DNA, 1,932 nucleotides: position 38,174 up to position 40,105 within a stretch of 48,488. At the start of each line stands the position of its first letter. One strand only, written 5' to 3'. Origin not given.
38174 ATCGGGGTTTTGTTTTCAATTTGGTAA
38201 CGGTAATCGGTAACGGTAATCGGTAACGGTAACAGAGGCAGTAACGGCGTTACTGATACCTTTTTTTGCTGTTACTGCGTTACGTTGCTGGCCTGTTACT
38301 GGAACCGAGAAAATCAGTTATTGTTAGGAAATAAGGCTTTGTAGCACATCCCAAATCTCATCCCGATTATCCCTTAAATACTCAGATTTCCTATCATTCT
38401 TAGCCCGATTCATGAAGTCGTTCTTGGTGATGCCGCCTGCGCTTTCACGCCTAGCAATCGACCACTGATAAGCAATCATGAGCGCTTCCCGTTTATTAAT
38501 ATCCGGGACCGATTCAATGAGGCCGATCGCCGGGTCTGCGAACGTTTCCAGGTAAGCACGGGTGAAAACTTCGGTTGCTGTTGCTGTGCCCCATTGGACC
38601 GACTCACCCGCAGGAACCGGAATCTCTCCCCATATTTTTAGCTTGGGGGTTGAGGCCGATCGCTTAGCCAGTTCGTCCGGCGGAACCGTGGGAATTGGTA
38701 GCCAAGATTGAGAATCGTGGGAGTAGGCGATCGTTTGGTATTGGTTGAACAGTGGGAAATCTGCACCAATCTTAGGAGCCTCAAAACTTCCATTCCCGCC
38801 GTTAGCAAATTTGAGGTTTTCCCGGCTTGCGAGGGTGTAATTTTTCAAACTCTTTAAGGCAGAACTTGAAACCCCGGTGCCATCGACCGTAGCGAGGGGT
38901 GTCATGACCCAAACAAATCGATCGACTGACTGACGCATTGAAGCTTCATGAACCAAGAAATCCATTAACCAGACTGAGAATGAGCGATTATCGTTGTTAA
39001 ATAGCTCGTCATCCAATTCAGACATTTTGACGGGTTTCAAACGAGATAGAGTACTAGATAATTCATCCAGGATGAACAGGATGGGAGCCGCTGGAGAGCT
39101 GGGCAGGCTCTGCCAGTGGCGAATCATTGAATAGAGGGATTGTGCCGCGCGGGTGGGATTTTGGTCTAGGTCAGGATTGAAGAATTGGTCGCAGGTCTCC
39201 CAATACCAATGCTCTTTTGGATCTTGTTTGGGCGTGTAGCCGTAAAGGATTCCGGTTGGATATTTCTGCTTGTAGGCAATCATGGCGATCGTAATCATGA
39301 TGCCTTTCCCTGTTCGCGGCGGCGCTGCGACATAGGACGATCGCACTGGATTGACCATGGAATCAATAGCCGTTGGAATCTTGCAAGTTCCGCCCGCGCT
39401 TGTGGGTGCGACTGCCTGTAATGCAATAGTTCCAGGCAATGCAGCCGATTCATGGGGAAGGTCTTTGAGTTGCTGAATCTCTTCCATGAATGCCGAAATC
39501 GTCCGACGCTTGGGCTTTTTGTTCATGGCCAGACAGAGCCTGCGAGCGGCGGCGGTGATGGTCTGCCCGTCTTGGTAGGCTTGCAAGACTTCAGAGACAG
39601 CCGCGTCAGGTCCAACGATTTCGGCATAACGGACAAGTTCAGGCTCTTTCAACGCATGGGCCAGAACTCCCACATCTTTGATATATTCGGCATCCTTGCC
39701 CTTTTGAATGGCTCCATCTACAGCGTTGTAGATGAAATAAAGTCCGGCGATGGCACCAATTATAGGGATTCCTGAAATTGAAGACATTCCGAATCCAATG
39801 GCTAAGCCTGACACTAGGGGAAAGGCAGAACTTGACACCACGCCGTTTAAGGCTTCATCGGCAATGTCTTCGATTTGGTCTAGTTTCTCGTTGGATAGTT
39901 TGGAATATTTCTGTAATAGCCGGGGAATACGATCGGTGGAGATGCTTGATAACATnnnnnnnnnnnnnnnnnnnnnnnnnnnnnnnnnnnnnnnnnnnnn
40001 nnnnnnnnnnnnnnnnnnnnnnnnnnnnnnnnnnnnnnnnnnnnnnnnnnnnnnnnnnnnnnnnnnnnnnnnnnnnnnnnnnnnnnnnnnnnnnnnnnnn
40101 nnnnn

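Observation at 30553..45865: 15.3-kb resident virus-like element with a tail fibre and primase-helicase but no recognisable capsid, portal, terminase or integrase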

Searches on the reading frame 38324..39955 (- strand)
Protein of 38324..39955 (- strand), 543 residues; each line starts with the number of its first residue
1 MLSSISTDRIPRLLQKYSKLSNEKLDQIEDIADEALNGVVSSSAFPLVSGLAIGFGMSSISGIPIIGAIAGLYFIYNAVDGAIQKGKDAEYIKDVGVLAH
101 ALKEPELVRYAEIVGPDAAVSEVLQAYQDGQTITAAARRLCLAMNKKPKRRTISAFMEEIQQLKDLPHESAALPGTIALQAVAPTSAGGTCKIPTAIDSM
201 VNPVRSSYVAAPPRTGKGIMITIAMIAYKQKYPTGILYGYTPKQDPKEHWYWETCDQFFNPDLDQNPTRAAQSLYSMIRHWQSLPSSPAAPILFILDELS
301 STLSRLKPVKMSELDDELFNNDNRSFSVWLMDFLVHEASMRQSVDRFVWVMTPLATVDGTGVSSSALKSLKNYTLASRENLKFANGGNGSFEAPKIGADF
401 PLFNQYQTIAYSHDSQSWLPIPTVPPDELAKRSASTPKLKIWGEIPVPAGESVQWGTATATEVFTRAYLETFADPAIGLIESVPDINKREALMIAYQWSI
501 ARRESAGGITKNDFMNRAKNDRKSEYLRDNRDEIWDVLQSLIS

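Call 6: search_protein_families(library=pfam, max_evalue=0.1, proteins=[window:38324-39955:-])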
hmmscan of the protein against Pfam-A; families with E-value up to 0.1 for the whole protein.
window:38324-39955:- (543 aa): 0 families

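Call 8: search_protein_families(library=phrogs, max_evalue=0.1, proteins=[window:38324-39955:-])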
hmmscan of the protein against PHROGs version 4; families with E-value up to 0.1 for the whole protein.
window:38324-39955:- (543 aa): 0 families

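Call 16: find_homologous_proteins(query=window:38324-39955:-, max_evalue=0.001)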
Query window:38324-39955:- (543 aa): 82 proteins with E <= 0.001 among 8000 candidates.
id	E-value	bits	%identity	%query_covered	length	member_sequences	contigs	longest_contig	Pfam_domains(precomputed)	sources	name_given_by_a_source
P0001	0.0e+0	1187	97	100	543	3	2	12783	-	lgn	-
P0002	0.0e+0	1167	95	100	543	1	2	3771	-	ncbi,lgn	-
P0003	1.7e-284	962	77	100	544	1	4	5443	-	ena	-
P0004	3.6e-278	941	74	100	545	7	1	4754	-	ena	-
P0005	1.8e-271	919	76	100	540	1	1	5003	-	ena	-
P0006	3.1e-266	902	76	98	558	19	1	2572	-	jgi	jgi:hypothetical protein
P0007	4.4e-259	878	73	98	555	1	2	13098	-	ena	-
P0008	2.2e-253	860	79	87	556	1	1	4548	-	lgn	-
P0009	2.6e-250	850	68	100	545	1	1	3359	-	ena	-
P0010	3.3e-249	846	67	100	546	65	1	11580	-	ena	-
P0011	9.8e-249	844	68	100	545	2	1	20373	-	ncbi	-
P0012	6.7e-247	838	68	100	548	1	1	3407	-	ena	-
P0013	1.5e-246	837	68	100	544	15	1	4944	-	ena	-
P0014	2.8e-245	833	67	100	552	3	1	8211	-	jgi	jgi:hypothetical protein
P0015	3.4e-245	833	67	100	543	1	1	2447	-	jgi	jgi:hypothetical protein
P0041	4.9e-219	746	68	91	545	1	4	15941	-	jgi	jgi:hypothetical protein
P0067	4.5e-86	308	50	54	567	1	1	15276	-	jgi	jgi:hypothetical protein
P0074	7.8e-73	264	34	100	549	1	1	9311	-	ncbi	-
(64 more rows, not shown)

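Call 18: find_encoding_contigs(protein=P0041, flank=10000, max_places=4)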
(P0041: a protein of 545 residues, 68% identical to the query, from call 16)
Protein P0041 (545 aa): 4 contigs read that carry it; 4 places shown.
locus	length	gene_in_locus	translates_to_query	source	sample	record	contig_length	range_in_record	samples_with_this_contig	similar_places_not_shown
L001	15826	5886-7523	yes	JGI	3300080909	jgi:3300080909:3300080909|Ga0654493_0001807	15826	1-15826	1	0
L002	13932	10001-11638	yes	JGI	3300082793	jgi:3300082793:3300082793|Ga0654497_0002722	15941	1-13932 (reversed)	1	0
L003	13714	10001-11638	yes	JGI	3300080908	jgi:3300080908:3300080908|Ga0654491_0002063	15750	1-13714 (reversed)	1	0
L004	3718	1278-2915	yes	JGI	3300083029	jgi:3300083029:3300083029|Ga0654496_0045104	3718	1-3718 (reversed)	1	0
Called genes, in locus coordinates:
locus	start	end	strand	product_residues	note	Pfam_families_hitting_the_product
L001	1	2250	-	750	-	?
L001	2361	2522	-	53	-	-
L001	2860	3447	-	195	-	PF05685:Uma2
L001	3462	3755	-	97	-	PF07878:RHH_5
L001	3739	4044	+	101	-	-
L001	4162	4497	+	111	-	-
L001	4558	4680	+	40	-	-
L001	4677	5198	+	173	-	-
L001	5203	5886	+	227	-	-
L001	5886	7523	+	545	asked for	-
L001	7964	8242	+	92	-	-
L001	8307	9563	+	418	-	PF00872:Transposase_mut, PF10551:MULE (faint)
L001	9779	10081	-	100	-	-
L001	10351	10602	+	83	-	-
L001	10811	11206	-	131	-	-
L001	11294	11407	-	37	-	-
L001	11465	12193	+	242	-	PF00142:Fer4_NifH (faint), PF01656:CbiA, PF06564:CBP_BcsQ (faint), PF09140:MipZ (weak), PF10609:ParA (weak), PF13614:AAA_31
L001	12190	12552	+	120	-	-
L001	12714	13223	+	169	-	-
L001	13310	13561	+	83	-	-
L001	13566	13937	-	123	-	-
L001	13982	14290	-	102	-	-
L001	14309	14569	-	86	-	-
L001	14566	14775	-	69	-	-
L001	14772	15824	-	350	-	?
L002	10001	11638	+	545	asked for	-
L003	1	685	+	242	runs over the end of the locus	PF00142:Fer4_NifH (faint), PF01656:CbiA, PF06564:CBP_BcsQ (faint), PF09140:MipZ (weak), PF10609:ParA (weak), PF13614:AAA_31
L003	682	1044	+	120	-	-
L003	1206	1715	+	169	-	-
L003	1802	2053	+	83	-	-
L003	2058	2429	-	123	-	-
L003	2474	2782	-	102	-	-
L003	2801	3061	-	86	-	-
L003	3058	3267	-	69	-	-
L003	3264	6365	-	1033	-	PF12965:DUF3854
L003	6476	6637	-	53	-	-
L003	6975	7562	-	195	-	PF05685:Uma2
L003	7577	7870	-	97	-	PF07878:RHH_5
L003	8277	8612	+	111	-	-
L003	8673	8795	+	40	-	-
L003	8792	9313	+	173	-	-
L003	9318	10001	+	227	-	-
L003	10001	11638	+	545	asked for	-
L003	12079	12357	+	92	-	-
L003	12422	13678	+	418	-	PF00872:Transposase_mut, PF10551:MULE (faint)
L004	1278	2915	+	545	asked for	-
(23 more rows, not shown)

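Call 19: find_encoding_contigs(protein=P0067, flank=10000, max_places=3)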
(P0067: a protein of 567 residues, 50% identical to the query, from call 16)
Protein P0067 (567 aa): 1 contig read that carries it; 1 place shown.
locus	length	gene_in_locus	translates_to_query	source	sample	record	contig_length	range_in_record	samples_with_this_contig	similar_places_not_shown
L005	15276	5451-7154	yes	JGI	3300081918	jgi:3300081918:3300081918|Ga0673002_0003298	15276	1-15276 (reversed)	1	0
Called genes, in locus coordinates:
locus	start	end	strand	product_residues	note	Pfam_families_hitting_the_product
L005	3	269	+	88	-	?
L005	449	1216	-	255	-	-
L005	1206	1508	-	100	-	-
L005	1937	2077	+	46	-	-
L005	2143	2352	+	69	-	-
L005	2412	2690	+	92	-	-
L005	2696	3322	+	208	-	-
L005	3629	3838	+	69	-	-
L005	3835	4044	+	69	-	-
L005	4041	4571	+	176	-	-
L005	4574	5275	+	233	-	-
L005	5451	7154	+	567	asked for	-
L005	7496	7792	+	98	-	-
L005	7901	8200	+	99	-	-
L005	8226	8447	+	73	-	-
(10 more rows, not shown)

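Call 21: search_solved_structures(query=A1, max_evalue=10, show_alignments=2)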
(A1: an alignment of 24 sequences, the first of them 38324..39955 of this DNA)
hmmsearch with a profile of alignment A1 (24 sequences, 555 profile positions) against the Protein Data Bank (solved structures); distinct sequences matched with E-value up to 10: 0.
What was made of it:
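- On Conjugative or mobilisable elements (T4SS ICEs, AICEs): The PDB profile search is empty (call 21).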

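Call 22: find_related_loci(query=A1, collection=genome_contigs, flank=10000)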
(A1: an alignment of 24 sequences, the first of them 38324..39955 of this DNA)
Query A1 (543 aa) in genome_contigs; peptide patterns used: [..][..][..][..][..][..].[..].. (x = any residue, [..] = any of these).
23 stretches matched a pattern; 11 encode a relative of the query (tblastn E <= 1e-3); 11 distinct loci.
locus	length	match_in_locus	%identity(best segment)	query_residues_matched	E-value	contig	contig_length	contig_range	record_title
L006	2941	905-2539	67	1-542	0e+0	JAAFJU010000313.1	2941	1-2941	MAG: Synechococcales cyanobacterium bin31.maxbin.ball.101 WN_Cyanobacteriales_2_scaffold_335, whole genome shotgun seque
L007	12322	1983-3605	67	1-542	0e+0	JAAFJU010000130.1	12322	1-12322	MAG: Synechococcales cyanobacterium bin31.maxbin.ball.101 WN_Cyanobacteriales_2_scaffold_63, whole genome shotgun sequen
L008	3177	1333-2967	67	1-542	0e+0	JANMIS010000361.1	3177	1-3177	MAG: Synechococcales cyanobacterium OTE_70_concoct_197_sub OTE_70_k141_2621410, whole genome shotgun sequence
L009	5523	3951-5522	69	1-521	0e+0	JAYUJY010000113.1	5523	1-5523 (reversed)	MAG: Synechococcales cyanobacterium isolate GFS_9157 GFS_9157_112, whole genome shotgun sequence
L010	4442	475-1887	70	1-474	0e+0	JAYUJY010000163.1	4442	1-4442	MAG: Synechococcales cyanobacterium isolate GFS_9157 GFS_9157_162, whole genome shotgun sequence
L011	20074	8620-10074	67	1-497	0e+0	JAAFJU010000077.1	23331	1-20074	MAG: Synechococcales cyanobacterium bin31.maxbin.ball.101 WN_Cyanobacteriales_2_scaffold_106, whole genome shotgun seque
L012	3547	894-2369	65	1-497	0e+0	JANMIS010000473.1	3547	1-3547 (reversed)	MAG: Synechococcales cyanobacterium OTE_70_concoct_197_sub OTE_70_k141_4007033, whole genome shotgun sequence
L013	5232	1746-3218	64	1-497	0e+0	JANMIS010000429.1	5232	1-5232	MAG: Synechococcales cyanobacterium OTE_70_concoct_197_sub OTE_70_k141_1266219, whole genome shotgun sequence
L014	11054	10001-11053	70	1-346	1e-167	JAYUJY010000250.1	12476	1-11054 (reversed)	MAG: Synechococcales cyanobacterium isolate GFS_9157 GFS_9157_249, whole genome shotgun sequence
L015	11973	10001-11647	35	1-542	4e-85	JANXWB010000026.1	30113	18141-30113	MAG: Synechococcales cyanobacterium GL140_1_metabat_312 GL140_1_k141_755206, whole genome shotgun sequence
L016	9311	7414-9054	34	1-542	1e-81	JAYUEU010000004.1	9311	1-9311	MAG: Synechococcales cyanobacterium isolate GFS_7545 GFS_7545_3, whole genome shotgun sequence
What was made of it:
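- Several copies occur per MAG (calls 16, 22). Sibling elements in the same kind of genome could supply an integrase in trans (call 22).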

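Call 24: find_related_loci(query=A1, collection=viral_contigs, flank=10000)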
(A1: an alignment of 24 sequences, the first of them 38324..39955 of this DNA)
Query A1 (543 aa) in viral_contigs; peptide patterns used: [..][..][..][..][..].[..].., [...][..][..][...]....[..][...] (x = any residue, [..] = any of these).
13 stretches matched a pattern, but none encodes a relative of the query by tblastn (E <= 1e-3).

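Call 25: search_protein_families(library=padloc, max_evalue=0.01, proteins=[window:38324-39955:-])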
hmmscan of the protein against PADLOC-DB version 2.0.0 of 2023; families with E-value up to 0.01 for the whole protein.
window:38324-39955:- (543 aa): 0 families

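Call 27: find_encoding_contigs(protein=P0001, flank=10000, max_places=3)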
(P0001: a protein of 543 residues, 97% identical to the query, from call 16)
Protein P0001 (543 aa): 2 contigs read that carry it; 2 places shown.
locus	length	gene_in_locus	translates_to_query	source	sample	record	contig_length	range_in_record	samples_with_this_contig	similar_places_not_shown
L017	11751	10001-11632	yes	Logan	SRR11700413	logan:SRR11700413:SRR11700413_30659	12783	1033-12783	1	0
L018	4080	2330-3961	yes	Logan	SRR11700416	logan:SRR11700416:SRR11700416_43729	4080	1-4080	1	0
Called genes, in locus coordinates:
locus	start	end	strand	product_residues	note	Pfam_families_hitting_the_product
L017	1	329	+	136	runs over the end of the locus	-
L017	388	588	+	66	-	-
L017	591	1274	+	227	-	-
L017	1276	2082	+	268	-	-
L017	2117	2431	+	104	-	-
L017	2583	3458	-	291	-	PF00589:Phage_integrase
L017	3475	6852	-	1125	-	-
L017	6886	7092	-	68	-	-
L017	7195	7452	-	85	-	-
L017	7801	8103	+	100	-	-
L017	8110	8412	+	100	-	-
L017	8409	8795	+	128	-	-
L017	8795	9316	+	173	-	-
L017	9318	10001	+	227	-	-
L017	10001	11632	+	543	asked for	-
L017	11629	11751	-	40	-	?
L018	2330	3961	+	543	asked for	-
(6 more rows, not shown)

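Call 28: find_encoding_contigs(protein=P0007, flank=10000, max_places=3)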
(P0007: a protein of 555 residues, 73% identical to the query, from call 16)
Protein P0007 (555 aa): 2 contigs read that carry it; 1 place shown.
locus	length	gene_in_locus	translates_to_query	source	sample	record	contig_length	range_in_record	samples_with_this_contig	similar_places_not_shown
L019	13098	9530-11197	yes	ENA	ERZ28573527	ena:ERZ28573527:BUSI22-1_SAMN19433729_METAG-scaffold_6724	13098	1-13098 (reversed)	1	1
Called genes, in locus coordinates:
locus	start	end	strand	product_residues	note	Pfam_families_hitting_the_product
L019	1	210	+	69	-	?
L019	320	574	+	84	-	-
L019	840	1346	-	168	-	-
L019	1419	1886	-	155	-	-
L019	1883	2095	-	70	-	-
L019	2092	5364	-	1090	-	PF12965:DUF3854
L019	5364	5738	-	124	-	-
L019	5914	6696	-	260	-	-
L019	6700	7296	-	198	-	PF05685:Uma2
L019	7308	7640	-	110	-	PF07878:RHH_5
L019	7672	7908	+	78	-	-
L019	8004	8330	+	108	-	-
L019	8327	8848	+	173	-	-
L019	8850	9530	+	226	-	-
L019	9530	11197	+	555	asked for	-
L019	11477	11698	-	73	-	-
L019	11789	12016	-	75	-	-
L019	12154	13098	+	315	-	?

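Call 35: predict_structure(alignment_id=A1)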
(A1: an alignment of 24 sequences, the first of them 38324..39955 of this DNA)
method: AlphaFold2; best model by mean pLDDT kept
length: 543 residues; sequences in the alignment: 24
mean_pLDDT: 75.1   pTM: 0.48
mean pLDDT of the five models: 75.1, 68.0, 67.2, 66.0, 65.0
residues with pLDDT >= 90: 83; 70-90: 297; 50-70: 86; < 50: 77
segments of 3 or more residues with pLDDT < 50: 1-7, 40-46, 62-64, 166-191, 444-472
pLDDT, mean of each block of 10 residues (from residue 1): 50 79 83 67 49 51 52 60 70 83 86 87 85 83 78 58 52 34 34 80 88 85 93 93 83 91 86 90 85 92 89 83 88 79 76 64 62 87 70 83 88 89 84 79 48 39 45 70 89 89 79 88 87 90 82
secondary structure, 60 per line:
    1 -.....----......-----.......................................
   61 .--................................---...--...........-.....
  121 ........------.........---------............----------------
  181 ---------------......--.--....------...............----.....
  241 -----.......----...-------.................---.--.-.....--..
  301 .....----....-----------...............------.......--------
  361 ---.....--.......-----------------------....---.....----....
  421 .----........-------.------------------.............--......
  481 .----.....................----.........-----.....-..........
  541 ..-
elements in order: H2-6 H11-16 H22-61 H64-95 H104-114 H116-128 H135-143 H153-164 H196-201 E207-210 H217-231 E236-240 H246-252 E257-259 H267-283 E292-296 H299-305 H326-339 E346-352 H364-368 E371-377 H401-404 E408-412 E417-421 H426-433 H460-472 H475-481 H486-506 H511-519 H525-529 H531-542

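Call 40: fold_search(model_id=the predicted structure, library=pdb)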
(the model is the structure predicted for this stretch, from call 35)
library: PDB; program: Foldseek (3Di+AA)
matches with E <= 10: 1445; with E <= 0.001: 5
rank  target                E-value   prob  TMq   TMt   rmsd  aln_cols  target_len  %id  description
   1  2ofo                  5.8e-04  1.00  0.21  0.33  13.4       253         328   16  MSrecA-native (released 2007-06-19)
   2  9uoo                  6.4e-04  1.00  0.19  0.30  12.7       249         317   14  Klebsiella pneumoniae RecA (released 2026-02-18)
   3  9sw0_B                6.7e-04  1.00  0.21  0.33  18.7       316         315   17  XRCC3-RAD51C-RAD51D-XRCC2 (XRCC3 complex) capping a RAD51 filament on a D-loop intermediate (released 2025-11-12)
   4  7oqh_F                8.6e-04  1.00  0.22  0.33   6.9       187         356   12  CryoEM structure of the transcription termination factor Rho from Mycobacterium tuberculosis (released 2022-02-09)
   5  2oes                  9.1e-04  1.00  0.20  0.31   6.2       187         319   16  MSrecA-native-SSB (released 2007-06-19)
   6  2ht1_A                1.0e-03  1.00  0.18  0.28   8.1       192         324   11  The closed ring structure of the Rho transcription termination factor in complex with nucleic acid in the motor domain (released 2006-11-14)
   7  8q3p_a                1.1e-03  1.00  0.22  0.28   7.3       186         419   11  Bacterial transcription termination factor Rho G150D mutant bound to ADP; C-terminal 8xHis-tag (released 2023-09-27)
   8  2zrm                  1.1e-03  1.00  0.22  0.34  13.4       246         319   15  MsRecA dATP form IV (released 2008-12-09)
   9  1mo5                  1.2e-03  1.00  0.22  0.34  14.7       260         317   17  RECA-ATP-GAMMA-S-MG COMPLEX (released 2003-02-18)
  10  2zr9                  1.2e-03  1.00  0.22  0.35  13.1       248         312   15  MsRecA Q196E dATP form IV (released 2008-12-09)
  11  2oep                  1.4e-03  1.00  0.22  0.33  13.6       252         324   16  MSrecA-ADP-complex (released 2007-06-19)
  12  2zro                  1.4e-03  1.00  0.21  0.33  12.9       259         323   15  MsRecA ADP form IV (released 2008-12-09)
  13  1g19                  1.5e-03  1.00  0.20  0.31  13.6       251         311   17  STRUCTURE OF RECA PROTEIN (released 2000-12-11)
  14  2zrg                  1.7e-03  1.00  0.23  0.37  14.6       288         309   14  MsRecA Q196N dATP form II' (released 2008-12-09)
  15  5jji_A                1.9e-03  1.00  0.22  0.29   6.8       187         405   11  Rho transcription termination factor bound to rU7 and 6 ADP-BeF3 molecules (released 2016-11-16)
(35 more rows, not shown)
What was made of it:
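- On Conjugative or mobilisable elements (T4SS ICEs, AICEs): The fold is generic RecA-like (call 40).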

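Call 52: find_related_loci(query=A1, collection=metagenome_contigs, flank=10000)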
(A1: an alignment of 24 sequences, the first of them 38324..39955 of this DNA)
Query A1 (543 aa) in metagenome_contigs; peptide patterns used: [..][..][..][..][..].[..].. (x = any residue, [..] = any of these).
101 stretches matched a pattern; 2 encode a relative of the query (tblastn E <= 1e-3); 2 distinct loci.
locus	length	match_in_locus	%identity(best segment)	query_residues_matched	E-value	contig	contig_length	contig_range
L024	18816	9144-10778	69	1-543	0e+0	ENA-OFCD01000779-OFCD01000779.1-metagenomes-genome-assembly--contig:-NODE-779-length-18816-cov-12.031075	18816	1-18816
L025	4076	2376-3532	30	82-424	1e-42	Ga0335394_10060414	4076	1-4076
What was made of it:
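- Tried and rejected: It added only two loci (call 52).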
